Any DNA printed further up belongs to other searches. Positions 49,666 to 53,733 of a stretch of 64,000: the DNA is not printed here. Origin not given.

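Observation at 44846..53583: Bacterial-type AddB/AddA-like helicase-nuclease operon in an archaeal chromosome, with cysteine-bracketed nuclease domains on both subunits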

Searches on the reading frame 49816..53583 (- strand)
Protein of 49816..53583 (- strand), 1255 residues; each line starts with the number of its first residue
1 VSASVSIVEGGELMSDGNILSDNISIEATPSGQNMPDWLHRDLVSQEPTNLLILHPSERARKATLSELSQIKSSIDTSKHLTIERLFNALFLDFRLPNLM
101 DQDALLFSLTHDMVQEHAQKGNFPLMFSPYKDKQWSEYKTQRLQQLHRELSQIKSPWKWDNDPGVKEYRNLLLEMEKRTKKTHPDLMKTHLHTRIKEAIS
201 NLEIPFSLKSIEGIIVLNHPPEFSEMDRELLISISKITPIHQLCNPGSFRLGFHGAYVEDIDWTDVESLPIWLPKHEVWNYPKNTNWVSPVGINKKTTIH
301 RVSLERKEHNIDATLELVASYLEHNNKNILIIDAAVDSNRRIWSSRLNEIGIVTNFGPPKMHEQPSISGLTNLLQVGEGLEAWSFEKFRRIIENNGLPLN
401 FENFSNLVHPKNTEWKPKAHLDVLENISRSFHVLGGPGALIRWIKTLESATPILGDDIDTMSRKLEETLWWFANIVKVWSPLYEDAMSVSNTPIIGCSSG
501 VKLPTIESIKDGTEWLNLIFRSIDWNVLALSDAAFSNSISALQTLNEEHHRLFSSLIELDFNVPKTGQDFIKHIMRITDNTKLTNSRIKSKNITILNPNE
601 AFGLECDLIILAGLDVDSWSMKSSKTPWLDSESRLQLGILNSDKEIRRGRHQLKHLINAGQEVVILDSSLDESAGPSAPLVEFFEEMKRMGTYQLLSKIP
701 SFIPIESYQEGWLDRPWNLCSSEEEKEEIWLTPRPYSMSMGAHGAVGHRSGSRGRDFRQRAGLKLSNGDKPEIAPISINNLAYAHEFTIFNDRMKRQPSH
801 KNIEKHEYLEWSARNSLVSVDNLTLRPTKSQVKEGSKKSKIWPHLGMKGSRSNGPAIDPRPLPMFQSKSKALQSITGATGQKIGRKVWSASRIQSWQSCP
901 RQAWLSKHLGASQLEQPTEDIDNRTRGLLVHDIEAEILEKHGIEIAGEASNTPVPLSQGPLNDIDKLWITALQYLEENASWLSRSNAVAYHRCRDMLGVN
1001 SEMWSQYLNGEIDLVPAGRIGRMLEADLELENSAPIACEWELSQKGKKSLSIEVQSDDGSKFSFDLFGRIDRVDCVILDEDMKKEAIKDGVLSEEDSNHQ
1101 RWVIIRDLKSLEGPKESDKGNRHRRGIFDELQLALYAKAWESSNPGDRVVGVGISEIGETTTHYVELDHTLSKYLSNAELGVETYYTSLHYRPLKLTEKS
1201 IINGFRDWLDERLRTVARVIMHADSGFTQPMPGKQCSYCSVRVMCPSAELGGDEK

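Call 3: search_protein_families(library=pfam, proteins=[window:49816-53583:-], max_evalue=0.1)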
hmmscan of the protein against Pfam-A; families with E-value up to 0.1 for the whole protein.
window:49816-53583:- (1255 aa): 2 families
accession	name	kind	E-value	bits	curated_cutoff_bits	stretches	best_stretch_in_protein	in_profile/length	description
PF12705.13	PDDEXK_1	-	5.6e-16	59.7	22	1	888-1246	2-247/247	PD-(D/E)XK nuclease superfamily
PF01930.23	Cas_Cas4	-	0.034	14.7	22.7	0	891-935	3-42/160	Domain of unknown function DUF83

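Call 4: search_protein_families(library=ncbifam, proteins=[window:49816-53583:-], max_evalue=0.1)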
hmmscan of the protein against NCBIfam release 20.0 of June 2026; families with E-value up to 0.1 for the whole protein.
window:49816-53583:- (1255 aa): 3 families
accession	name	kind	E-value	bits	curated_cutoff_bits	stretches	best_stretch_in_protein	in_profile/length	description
TIGR02786.1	addB_alphas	equivalog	1.8e-10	39.6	486.5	2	547-674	564-690/1024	double-strand break repair protein AddB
TIGR03623.1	TIGR03623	subfamily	1.9e-06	26.4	299.6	1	893-933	605-645/876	probable DNA repair protein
TIGR00372.1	cas4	equivalog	0.09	12.6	65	0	891-941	4-49/180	CRISPR-associated protein Cas4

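Call 6: search_solved_structures(query=window:49816-53583:-, max_evalue=1)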
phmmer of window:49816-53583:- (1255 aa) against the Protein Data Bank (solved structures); distinct sequences matched with E-value up to 1: 0.

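Call 9: find_homologous_proteins(query=window:49816-53583:-, max_evalue=0.001)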
Query window:49816-53583:- (1255 aa): 109 proteins with E <= 0.001 among 6603 candidates.
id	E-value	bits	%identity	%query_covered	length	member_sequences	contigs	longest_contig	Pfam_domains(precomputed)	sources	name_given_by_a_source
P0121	0.0e+0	2778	95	100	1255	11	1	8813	PF12705.14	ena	-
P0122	0.0e+0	2496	86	99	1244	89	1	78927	PF12705.14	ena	-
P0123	0.0e+0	2316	79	100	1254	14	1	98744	PF12705.14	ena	-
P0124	0.0e+0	2289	78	98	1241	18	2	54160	PF12705.14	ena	-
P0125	0.0e+0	2261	77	99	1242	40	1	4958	PF12705.14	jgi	jgi:hypothetical protein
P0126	0.0e+0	2233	76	99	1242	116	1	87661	PF12705.14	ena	-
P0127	0.0e+0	2219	76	99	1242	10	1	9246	PF12705.14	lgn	-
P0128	0.0e+0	1829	62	98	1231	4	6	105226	PF12705.14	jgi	jgi:hypothetical protein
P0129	0.0e+0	1824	63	98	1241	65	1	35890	PF12705.14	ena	-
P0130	0.0e+0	1791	62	99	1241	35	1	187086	PF12705.14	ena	-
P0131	0.0e+0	1696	62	92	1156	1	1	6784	PF12705.14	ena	-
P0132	0.0e+0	1614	57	98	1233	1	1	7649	PF12705.14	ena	-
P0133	0.0e+0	1610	57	98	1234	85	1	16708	PF12705.14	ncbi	-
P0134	0.0e+0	1601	57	99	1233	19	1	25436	PF12705.14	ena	-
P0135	0.0e+0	1595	57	98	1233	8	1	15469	PF12705.14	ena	-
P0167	0.0e+0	1077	41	98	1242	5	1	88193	PF12705.14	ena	-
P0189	3.0e-275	934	38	97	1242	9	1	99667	PF12705.14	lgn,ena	-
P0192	9.7e-273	926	38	98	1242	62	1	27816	PF12705.14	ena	-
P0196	1.7e-271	922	37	98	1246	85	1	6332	PF12705.14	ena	-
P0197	2.0e-271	922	38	98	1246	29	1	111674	PF12705.14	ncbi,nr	ncbi:MAG: hypothetical protein DWC10_05105 [Candidatus Poseidoniales archaeon]|nr:MAG: hypothetical 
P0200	3.9e-269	914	37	99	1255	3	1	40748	PF12705.14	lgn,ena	-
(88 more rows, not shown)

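Call 28: find_homologous_proteins(query=A1, max_evalue=0.001)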
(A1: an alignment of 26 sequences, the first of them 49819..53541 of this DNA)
Query A1 (26 sequences) (1241 aa, profile of the alignment): 85 proteins with E <= 0.001 among 8000 candidates.
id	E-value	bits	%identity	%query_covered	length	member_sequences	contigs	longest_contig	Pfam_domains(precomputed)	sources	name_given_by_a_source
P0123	0.0e+0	1831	79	100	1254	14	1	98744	PF12705.14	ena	-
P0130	0.0e+0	1821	62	100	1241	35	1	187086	PF12705.14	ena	-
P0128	0.0e+0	1819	62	99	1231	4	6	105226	PF12705.14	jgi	jgi:hypothetical protein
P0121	0.0e+0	1808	95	100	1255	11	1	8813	PF12705.14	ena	-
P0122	0.0e+0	1805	86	100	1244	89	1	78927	PF12705.14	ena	-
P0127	0.0e+0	1805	76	100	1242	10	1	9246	PF12705.14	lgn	-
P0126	0.0e+0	1802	76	100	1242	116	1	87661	PF12705.14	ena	-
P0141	0.0e+0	1802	44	99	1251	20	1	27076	PF12705.14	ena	-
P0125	0.0e+0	1797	77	100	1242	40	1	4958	PF12705.14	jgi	jgi:hypothetical protein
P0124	0.0e+0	1790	78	100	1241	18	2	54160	PF12705.14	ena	-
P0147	0.0e+0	1790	43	99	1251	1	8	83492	PF12705.14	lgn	-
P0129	0.0e+0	1785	63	99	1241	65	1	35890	PF12705.14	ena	-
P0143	0.0e+0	1776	42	99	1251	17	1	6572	PF12705.14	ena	-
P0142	0.0e+0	1770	43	99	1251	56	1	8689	PF12705.14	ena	-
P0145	0.0e+0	1763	42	99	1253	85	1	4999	PF12705.14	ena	-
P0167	0.0e+0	1599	41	99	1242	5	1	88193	PF12705.14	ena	-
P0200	0.0e+0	1572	37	99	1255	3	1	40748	PF12705.14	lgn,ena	-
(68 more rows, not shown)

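Call 42: search_solved_structures(query=A1, max_evalue=1, show_alignments=3)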
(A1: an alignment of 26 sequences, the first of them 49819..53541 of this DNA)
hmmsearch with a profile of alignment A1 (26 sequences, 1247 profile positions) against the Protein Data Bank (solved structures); distinct sequences matched with E-value up to 1: 1.
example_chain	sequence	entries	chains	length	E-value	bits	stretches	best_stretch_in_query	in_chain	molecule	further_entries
4r5q_A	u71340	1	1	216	0.017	15.9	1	854-929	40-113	CRISPR-associated exonuclease, Cas4 family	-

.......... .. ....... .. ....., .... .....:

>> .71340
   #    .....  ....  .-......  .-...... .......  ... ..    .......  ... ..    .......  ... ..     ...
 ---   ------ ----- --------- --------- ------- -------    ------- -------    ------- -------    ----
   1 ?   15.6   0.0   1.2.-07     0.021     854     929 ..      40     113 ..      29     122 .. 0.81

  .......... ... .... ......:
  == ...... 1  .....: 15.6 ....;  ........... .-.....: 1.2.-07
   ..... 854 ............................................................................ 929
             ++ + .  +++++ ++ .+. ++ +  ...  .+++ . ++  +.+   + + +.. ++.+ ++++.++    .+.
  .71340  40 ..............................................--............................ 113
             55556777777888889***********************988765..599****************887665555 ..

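Call 48: find_related_loci(query=A1, collection=genome_contigs, flank=6000)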
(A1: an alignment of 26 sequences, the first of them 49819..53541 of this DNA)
Query A1 (1241 aa) in genome_contigs; peptide patterns used: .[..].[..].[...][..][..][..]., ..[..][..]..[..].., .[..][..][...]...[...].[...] (x = any residue, [..] = any of these).
546 stretches matched a pattern; 382 encode a relative of the query (tblastn E <= 1e-3); the best 80 are kept; 80 distinct loci.
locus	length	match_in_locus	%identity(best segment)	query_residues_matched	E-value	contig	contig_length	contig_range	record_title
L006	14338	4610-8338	86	1-1241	0e+0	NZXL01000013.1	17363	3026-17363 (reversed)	MAG: Methanobacteriota archaeon isolate NAT37 1250, whole genome shotgun sequence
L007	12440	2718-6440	76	1-1241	0e+0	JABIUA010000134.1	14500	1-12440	MAG: Methanobacteriota archaeon isolate SI072_bin37 k141_326731, whole genome shotgun sequence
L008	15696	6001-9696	64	9-1240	0e+0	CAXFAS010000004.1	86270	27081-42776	MAG TPA_asm: uncultured euryarchaeote isolate ERR599092_binner12_Refined_81 genome assembly, contig: ERZ841394.229, whol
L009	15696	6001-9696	62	10-1241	0e+0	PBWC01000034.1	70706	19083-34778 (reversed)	MAG: Methanobacteriota archaeon isolate RS406 41157, whole genome shotgun sequence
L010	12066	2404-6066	57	10-1238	0e+0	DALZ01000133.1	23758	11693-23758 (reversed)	MAG TPA_asm: Euryarchaeota archaeon UBA128 UBA128_contig_5915, whole genome shotgun sequence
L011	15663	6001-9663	56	10-1238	0e+0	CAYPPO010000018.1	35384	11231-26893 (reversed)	MAG TPA_asm: uncultured Candidatus Poseidoniales archaeon isolate binchicken_co76_63 genome assembly, contig: NODE_1328_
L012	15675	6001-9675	55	6-1238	0e+0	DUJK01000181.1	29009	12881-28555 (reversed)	MAG TPA_asm: Candidatus Poseidoniaceae archaeon isolate UBA8734 contig_8322, whole genome shotgun sequence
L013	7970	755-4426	55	7-1238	0e+0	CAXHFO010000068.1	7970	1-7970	MAG TPA_asm: uncultured Candidatus Poseidoniales archaeon isolate SRR12479975_concoct_5 genome assembly, contig: ERZ4874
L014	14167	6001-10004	57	10-1238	0e+0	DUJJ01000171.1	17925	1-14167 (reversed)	MAG TPA_asm: Candidatus Poseidoniaceae archaeon isolate UBA8725 contig_28225, whole genome shotgun sequence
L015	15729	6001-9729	86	1-1241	0e+0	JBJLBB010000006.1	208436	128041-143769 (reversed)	MAG: Candidatus Poseidoniaceae archaeon isolate LRMED-012 MGIIa-LRMED-012-C6, whole genome shotgun sequence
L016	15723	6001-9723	46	9-1239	0e+0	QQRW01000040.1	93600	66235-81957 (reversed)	MAG: Candidatus Poseidoniales archaeon isolate bin_112 U_43171-40, whole genome shotgun sequence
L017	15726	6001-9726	46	10-1239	0e+0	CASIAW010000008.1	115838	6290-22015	MAG: Candidatus Poseidoniaceae archaeon isolate FRAM_WSC20_S26_SRF_bin_100_1 genome assembly, contig: FRAM_WSC20_S26_SW_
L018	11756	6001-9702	45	10-1239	0e+0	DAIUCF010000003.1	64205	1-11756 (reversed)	MAG TPA_asm: Candidatus Poseidoniaceae archaeon isolate CTOTU8138 NODE_152_length_64205_cov_12.698862, whole genome shot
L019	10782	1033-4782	45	2-1241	0e+0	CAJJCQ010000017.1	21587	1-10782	uncultured Candidatus Poseidoniales archaeon isolate FRAM18_bin097 genome assembly, contig: FRAM17_bin097-17, whole geno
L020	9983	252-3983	46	9-1239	0e+0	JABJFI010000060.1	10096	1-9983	MAG: Methanobacteriota archaeon isolate SI074_bin121 k141_2037441, whole genome shotgun sequence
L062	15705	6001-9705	41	9-1241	0e+0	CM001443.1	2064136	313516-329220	MAG: uncultured Candidatus Poseidoniales archaeon isolate MG-II chromosome, whole genome shotgun sequence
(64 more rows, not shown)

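Call 78: search_protein_families(library=padloc, proteins=[window:49816-53583:-], max_evalue=0.01)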
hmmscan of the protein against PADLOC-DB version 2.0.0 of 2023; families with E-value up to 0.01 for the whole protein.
window:49816-53583:- (1255 aa): 2 families
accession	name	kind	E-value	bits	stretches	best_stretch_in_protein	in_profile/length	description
PDLC01447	Cas4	-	0.00054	18.5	0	1170-1247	85-159/161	"CAS-I,CAS-II,CAS-III,CAS-IV,CAS-V,CAS-VI; acquisition_associated"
PDLC01611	Cas4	-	0.0094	14.3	0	891-935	3-41/158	"CAS-I,CAS-II,CAS-III,CAS-IV,CAS-V,CAS-VI; acquisition_associated"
